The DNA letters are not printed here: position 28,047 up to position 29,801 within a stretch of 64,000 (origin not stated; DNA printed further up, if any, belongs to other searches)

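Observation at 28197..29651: Orphan soluble FlhA/SctV cytoplasmic-domain protein lacking the membrane export gate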

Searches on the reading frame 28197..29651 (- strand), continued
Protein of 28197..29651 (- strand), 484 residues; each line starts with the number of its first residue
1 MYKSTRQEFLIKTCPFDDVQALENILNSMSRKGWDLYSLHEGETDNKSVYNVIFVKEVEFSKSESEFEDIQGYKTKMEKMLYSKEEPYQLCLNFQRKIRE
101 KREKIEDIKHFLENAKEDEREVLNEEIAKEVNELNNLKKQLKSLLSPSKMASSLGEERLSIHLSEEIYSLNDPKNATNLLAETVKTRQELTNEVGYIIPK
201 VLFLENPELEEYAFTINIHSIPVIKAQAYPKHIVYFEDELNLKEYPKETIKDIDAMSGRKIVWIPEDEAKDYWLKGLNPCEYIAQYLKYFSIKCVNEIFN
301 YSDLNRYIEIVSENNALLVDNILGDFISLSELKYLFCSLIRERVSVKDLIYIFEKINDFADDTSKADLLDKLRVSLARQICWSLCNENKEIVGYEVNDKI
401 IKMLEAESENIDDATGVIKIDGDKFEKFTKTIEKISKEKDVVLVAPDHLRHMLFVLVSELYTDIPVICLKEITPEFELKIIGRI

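Call 49: search_solved_structures(query=window:28197-29651:-, max_evalue=1e-8, show_alignments=5)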
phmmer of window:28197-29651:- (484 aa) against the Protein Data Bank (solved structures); distinct sequences matched with E-value up to 1e-8: 12.
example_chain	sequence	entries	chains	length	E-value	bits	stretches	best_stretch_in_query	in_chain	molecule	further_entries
6wa6_A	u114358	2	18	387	1e-20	77.3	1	184-484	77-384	Low calcium response locus protein D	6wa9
3mix_A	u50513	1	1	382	2.6e-19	72.6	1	129-482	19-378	Flagellar biosynthesis protein flhA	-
12dv_B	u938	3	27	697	2.3e-16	62.9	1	130-480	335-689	Flagellar biosynthesis protein FlhA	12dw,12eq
6ch1_A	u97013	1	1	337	1.1e-09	40.9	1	155-396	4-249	Flagellar biosynthesis protein FlhA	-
6ai2_A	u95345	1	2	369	1.5e-09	40.4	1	161-396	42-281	Flagellar biosynthesis protein FlhA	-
6ch2_A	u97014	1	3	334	1.6e-09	40.3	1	155-396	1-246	Flagellar biosynthesis protein FlhA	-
6ai3_A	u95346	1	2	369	2.8e-09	39.5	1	161-396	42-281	Flagellar biosynthesis protein FlhA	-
7ctn_A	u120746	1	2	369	3e-09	39.4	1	157-396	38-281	Flagellar biosynthesis protein FlhA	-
7qij_AA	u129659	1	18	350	3.8e-09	39.1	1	175-484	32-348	Low calcium response locus protein D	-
6ai0_A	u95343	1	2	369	3.9e-09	39.1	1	161-396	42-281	Flagellar biosynthesis protein FlhA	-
6ch3_A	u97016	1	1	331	4e-09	39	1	169-396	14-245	Flagellar biosynthesis protein FlhA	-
3a5i_A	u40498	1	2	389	4.2e-09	39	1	159-396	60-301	Flagellar biosynthesis protein flhA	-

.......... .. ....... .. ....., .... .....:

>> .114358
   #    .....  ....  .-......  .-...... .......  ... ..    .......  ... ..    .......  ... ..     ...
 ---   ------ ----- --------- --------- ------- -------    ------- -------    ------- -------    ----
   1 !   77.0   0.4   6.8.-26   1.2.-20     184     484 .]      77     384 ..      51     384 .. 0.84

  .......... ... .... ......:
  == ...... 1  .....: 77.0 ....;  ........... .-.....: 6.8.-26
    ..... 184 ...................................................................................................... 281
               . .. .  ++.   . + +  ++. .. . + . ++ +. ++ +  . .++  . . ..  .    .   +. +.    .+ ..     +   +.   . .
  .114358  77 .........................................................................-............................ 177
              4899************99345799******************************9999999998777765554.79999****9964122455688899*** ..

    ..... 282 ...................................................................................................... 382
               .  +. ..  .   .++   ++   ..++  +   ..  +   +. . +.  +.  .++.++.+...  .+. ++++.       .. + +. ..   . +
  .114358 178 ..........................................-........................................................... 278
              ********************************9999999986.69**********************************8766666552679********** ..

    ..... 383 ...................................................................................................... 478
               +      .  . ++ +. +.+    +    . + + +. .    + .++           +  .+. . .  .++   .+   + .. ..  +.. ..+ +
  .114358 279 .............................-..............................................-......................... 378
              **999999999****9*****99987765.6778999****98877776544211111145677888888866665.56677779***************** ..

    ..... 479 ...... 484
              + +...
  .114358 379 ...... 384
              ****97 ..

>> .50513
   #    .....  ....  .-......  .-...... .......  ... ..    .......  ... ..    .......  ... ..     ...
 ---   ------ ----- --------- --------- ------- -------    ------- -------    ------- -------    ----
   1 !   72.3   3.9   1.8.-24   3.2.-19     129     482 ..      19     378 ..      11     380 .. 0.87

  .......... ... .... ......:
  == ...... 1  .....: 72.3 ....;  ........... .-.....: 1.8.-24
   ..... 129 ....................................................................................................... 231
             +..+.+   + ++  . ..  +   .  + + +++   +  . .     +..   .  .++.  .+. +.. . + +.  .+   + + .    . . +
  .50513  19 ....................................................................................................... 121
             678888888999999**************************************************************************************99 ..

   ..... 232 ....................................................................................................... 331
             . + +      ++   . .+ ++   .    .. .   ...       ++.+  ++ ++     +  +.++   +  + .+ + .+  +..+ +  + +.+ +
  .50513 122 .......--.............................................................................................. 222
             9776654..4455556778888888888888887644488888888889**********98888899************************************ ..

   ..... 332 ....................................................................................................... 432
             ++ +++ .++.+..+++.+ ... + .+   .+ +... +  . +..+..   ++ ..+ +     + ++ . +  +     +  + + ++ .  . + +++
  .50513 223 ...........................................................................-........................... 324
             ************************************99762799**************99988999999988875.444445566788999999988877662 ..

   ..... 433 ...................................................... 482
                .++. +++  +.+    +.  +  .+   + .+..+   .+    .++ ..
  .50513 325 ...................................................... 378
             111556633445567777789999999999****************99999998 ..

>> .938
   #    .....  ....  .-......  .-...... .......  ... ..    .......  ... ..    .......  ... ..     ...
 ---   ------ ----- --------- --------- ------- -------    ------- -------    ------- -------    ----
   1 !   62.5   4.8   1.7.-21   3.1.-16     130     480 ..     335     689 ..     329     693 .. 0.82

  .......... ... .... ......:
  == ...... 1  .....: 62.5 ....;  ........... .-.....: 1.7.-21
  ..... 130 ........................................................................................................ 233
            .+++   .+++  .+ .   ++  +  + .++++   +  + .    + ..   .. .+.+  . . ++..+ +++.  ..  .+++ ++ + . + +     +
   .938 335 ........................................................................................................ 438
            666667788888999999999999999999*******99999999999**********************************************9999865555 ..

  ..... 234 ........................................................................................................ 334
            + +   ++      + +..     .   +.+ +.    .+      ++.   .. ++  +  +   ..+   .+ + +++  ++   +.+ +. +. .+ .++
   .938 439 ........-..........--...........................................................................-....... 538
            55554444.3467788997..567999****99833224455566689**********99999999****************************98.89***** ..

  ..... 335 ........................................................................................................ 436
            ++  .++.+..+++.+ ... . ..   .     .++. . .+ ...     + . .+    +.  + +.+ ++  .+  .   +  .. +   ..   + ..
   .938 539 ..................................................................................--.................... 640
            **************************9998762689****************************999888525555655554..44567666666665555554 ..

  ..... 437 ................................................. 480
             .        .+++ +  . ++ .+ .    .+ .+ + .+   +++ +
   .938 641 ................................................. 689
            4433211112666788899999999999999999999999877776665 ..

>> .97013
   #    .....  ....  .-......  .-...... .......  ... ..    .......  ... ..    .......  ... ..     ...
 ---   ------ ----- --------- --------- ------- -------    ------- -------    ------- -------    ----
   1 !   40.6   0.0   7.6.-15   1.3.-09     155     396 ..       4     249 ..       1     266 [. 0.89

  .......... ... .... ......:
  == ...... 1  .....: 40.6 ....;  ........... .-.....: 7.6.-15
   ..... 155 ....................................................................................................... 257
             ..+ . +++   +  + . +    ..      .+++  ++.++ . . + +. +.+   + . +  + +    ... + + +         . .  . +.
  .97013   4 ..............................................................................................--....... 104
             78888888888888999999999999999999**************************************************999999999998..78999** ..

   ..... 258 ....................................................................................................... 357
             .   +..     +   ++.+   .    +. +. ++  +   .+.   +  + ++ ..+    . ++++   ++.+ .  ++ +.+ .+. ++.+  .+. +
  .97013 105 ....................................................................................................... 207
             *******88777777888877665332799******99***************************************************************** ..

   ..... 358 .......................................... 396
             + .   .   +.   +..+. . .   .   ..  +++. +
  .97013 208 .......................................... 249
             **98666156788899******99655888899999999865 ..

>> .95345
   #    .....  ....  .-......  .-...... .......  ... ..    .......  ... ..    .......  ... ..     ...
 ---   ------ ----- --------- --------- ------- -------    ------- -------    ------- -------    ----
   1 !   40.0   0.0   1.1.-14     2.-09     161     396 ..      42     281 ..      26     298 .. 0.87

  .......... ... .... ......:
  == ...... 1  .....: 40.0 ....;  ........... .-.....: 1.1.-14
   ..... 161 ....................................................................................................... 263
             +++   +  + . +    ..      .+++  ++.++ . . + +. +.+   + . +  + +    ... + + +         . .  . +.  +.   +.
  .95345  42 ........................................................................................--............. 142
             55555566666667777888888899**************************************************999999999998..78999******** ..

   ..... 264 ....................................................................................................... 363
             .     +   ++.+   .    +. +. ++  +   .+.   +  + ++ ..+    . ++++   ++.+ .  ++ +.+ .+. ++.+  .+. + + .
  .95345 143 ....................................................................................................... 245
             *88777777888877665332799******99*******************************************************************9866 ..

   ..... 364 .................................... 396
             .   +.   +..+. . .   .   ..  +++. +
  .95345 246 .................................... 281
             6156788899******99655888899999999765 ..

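Call 54: find_encoding_contigs(protein=P0149, flank=10000, max_places=3)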
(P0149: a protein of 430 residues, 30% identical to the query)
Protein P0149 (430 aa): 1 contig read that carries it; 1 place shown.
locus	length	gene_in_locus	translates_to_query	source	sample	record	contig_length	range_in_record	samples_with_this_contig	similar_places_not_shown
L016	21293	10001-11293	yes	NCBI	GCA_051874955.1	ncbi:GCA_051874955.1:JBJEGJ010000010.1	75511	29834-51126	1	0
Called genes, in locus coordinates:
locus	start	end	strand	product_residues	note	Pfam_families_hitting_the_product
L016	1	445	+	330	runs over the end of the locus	PF00180:Iso_dh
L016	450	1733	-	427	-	PF00989:PAS (weak), PF13426:PAS_9 (weak), PF00512:HisKA (weak), PF02518:HATPase_c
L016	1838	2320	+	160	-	PF08282:Hydrolase_3, PF13419:HAD_2 (weak)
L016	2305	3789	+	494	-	PF25062:ARM_TT21_N (faint), PF00515:TPR_1 (faint), PF07719:TPR_2 (faint), PF12895:ANAPC3 (faint), PF13181:TPR_8 (faint), PF13374:TPR_10 (faint), PF25063:ARM_TT21_C (weak), PF23914:TPR_CcmH_CycH, +7 more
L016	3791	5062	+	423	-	PF00696:AA_kinase, PF01842:ACT (weak), PF22468:ACT_9, PF13840:ACT_7, PF01842:ACT, PF22468:ACT_9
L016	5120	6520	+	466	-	-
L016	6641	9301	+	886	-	PF01326:PPDK_N, PF00391:PEP-utilizers, PF02896:PEP-utilizers_C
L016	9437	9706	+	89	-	-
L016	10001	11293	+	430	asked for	PF00771:FHIPEP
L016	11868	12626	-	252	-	PF05036:SPOR (weak)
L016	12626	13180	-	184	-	PF04017:DUF366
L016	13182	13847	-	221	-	PF06508:QueC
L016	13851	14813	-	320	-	PF03130:HEAT_PBS (faint), PF01347:TPR_Vitellogenin (faint), PF13646:HEAT_2, PF02985:HEAT (faint), PF13513:HEAT_EZ (faint), PF13646:HEAT_2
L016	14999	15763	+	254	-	-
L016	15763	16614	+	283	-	-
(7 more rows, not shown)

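Call 64: find_related_loci(query=A3, collection=viral_contigs, flank=2000)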
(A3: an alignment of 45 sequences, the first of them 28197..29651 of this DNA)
Query A3 (484 aa) in viral_contigs; peptide patterns used: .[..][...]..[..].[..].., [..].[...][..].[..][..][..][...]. (x = any residue, [..] = any of these).
63 stretches matched a pattern, but none encodes a relative of the query by tblastn (E <= 1e-3).

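Call 67: find_related_loci(query=A4, collection=genome_contigs, flank=10000)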
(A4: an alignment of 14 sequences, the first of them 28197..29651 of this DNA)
Query A4 (484 aa) in genome_contigs; peptide patterns used: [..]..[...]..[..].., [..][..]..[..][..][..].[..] (x = any residue, [..] = any of these).
599 stretches matched a pattern (row limit reached: there are more); 527 encode a relative of the query (tblastn E <= 1e-3); the best 80 are kept; 80 distinct loci.
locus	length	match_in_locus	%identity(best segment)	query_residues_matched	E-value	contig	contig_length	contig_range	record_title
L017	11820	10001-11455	85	1-484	0e+0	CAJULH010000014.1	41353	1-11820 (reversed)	TPA_asm: Candidatus Gastranaerophilales bacterium isolate MGBC161128 genome assembly, contig: MGBC161128.14, whole genom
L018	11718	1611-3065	84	1-484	0e+0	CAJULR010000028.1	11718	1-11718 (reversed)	TPA_asm: Candidatus Gastranaerophilales bacterium isolate MGBC159243 genome assembly, contig: MGBC159243.28, whole genom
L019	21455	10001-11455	84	1-484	0e+0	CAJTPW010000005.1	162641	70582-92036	TPA_asm: uncultured Vampirovibrio sp. isolate MGBC110388 genome assembly, contig: MGBC110388.5, whole genome shotgun seq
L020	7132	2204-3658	83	1-484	0e+0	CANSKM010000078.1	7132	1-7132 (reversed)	MAG TPA_asm: uncultured bacterium isolate SRR19759464_bin.26_metawrap_v1.3_MAG genome assembly, contig: NODE.6906_length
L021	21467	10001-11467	83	1-484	0e+0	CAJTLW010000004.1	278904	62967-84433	TPA_asm: uncultured Vampirovibrio sp. isolate MGBC104636 genome assembly, contig: MGBC104636.4, whole genome shotgun seq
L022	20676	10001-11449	67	1-484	0e+0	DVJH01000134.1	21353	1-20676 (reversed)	MAG TPA_asm: Candidatus Galligastranaerophilus gallistercoris isolate CHK123-4750 CHK123__C197693_L21353_ERR2241891, who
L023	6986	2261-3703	65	1-484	0e+0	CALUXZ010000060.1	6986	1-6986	MAG: Candidatus Gastranaerophilales bacterium isolate BRZ_CG__bin124 genome assembly, contig: BRZ_CG__NODE_13194_length_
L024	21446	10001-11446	63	1-484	0e+0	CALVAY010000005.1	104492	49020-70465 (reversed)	MAG: Candidatus Gastranaerophilales bacterium isolate BRZ_FD__bin94 genome assembly, contig: BRZ_FD__NODE_287_length_104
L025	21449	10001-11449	66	1-484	0e+0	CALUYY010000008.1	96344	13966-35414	MAG: Candidatus Gastranaerophilales bacterium isolate BRZ_NP__bin43 genome assembly, contig: BRZ_NP__NODE_245_length_963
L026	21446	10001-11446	64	1-483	0e+0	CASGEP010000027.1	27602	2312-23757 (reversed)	uncultured bacterium isolate B29_L1_390390_idba_bin.53 genome assembly, contig: B29_L1_390390_idba_bin.53.fa_scaffold_33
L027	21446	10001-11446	64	1-484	0e+0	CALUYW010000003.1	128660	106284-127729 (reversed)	MAG: Candidatus Gastranaerophilales bacterium isolate BRZ_CH__bin97 genome assembly, contig: BRZ_CH__NODE_244_length_128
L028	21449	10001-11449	64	1-484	0e+0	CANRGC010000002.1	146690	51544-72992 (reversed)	MAG: Candidatus Gastranaerophilales bacterium isolate Lapin-023__bin15 genome assembly, contig: Lapin-023__NODE_108_leng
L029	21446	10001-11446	64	1-484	0e+0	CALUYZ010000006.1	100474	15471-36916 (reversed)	MAG: Candidatus Gastranaerophilales bacterium isolate BRZ_GD__bin71 genome assembly, contig: BRZ_GD__NODE_391_length_100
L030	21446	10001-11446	64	1-484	0e+0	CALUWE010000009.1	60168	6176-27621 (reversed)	MAG: Candidatus Gastranaerophilales bacterium isolate BRZ_DL__bin18 genome assembly, contig: BRZ_DL__NODE_800_length_601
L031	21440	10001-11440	65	1-483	0e+0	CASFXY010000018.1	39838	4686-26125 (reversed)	uncultured bacterium isolate B37_L1_301301_idba_bin.137 genome assembly, contig: B37_L1_301301_idba_bin.137.fa_scaffold_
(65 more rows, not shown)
